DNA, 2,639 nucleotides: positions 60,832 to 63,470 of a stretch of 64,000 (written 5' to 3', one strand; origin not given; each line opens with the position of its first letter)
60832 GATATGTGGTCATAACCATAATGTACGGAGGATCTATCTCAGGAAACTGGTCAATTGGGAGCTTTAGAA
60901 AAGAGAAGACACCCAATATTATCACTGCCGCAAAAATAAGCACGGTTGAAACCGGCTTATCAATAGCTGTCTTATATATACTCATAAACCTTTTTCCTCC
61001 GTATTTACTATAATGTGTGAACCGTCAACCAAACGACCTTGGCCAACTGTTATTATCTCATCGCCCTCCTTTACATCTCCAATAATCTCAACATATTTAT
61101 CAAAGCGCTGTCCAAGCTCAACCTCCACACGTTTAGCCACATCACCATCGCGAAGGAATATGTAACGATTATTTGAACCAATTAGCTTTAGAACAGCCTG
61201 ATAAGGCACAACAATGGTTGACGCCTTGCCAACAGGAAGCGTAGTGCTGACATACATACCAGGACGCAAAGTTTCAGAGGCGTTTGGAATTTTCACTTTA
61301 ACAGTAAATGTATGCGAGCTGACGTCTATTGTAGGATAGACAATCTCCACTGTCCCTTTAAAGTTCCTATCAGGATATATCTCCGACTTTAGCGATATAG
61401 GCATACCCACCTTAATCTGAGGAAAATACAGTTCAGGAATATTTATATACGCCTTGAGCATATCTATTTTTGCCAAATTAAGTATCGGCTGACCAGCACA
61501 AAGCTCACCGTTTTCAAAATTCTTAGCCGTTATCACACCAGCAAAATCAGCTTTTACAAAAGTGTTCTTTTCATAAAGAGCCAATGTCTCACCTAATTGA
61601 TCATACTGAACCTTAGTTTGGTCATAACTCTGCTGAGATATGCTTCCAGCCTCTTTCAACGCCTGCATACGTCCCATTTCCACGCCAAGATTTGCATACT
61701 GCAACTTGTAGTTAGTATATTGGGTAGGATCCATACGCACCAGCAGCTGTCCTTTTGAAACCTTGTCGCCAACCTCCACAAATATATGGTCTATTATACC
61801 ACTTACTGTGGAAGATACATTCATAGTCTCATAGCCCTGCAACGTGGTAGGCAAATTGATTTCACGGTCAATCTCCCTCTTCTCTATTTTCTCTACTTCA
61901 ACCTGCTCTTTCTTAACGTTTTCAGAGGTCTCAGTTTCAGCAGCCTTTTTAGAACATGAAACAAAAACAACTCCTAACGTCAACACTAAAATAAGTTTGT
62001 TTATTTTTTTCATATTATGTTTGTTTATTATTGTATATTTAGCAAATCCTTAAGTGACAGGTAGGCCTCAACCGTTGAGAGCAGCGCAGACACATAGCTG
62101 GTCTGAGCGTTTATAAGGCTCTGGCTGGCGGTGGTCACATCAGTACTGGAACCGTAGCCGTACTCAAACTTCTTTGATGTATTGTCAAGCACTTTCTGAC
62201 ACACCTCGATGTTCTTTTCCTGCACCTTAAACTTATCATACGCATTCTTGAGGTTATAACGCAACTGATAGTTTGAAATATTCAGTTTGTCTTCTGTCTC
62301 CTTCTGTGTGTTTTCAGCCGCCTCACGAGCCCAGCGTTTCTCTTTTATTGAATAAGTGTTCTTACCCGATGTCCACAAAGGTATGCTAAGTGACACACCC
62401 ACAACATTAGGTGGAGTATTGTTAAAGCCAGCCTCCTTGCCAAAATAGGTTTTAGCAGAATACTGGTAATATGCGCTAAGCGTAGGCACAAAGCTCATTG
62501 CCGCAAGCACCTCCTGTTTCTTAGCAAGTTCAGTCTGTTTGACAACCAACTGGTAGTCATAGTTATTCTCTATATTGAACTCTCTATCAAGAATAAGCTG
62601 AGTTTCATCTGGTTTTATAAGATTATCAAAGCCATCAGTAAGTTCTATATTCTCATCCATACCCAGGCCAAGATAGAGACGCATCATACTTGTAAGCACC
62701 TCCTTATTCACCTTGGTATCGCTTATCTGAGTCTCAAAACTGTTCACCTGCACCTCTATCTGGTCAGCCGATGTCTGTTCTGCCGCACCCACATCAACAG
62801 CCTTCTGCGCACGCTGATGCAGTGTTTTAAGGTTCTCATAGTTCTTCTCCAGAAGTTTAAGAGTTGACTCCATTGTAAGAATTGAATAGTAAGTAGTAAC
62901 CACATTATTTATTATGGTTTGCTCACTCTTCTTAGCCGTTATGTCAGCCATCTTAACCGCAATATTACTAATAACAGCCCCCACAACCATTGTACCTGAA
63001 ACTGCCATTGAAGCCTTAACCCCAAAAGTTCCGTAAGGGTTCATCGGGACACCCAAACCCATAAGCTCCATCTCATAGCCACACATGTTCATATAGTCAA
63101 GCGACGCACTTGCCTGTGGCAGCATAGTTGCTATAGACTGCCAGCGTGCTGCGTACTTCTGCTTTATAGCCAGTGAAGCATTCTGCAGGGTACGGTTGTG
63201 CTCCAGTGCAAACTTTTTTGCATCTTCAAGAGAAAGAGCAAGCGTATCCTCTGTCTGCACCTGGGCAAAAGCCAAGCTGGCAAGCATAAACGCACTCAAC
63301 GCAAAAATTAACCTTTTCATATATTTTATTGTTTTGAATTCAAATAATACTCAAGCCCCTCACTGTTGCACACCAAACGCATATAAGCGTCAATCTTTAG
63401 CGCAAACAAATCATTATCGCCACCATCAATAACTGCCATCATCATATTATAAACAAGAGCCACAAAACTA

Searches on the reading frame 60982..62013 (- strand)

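Call 25: search_protein_families(library=pfam, proteins=[window:60982-62013:-])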
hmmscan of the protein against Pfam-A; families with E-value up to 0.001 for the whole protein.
window:60982-62013:- (343 aa): 4 families
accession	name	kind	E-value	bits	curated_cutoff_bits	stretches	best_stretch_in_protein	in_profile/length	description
PF16576.10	HlyD_D23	-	6.9e-29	101.1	30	1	62-255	18-214/214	Barrel-sandwich domain of CusB or HlyD membrane-fusion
PF13437.12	HlyD_3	-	9.1e-14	52.5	22.2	1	153-252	2-106/106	HlyD family secretion protein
PF13533.13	Biotin_lipoyl_2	-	2.8e-06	27.5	29.8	1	65-95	2-32/32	Biotin-lipoyl like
PF00364.28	Biotin_lipoyl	-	2.5e-05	24.5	22.1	1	63-94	42-73/73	Biotin-requiring enzyme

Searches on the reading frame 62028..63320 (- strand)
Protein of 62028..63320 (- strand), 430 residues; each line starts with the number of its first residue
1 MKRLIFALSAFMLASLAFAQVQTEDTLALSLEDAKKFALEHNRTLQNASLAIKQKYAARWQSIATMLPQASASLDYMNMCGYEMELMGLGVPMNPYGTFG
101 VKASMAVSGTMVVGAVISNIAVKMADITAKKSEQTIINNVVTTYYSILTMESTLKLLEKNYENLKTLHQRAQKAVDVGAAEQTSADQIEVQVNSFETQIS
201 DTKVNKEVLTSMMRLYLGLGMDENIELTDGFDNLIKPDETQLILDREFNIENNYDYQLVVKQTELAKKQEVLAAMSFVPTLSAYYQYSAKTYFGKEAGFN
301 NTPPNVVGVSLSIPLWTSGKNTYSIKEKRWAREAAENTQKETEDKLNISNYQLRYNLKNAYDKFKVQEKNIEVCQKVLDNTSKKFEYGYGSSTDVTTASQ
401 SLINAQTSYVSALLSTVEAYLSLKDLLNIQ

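Call 25: search_protein_families(library=pfam, proteins=[window:62028-63320:-])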
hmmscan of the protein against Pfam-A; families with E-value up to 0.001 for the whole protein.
window:62028-63320:- (430 aa): 1 family
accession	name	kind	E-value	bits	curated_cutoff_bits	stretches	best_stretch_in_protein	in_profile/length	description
PF02321.23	OEP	-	1.9e-41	142.4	22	2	250-428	9-187/187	Outer membrane efflux protein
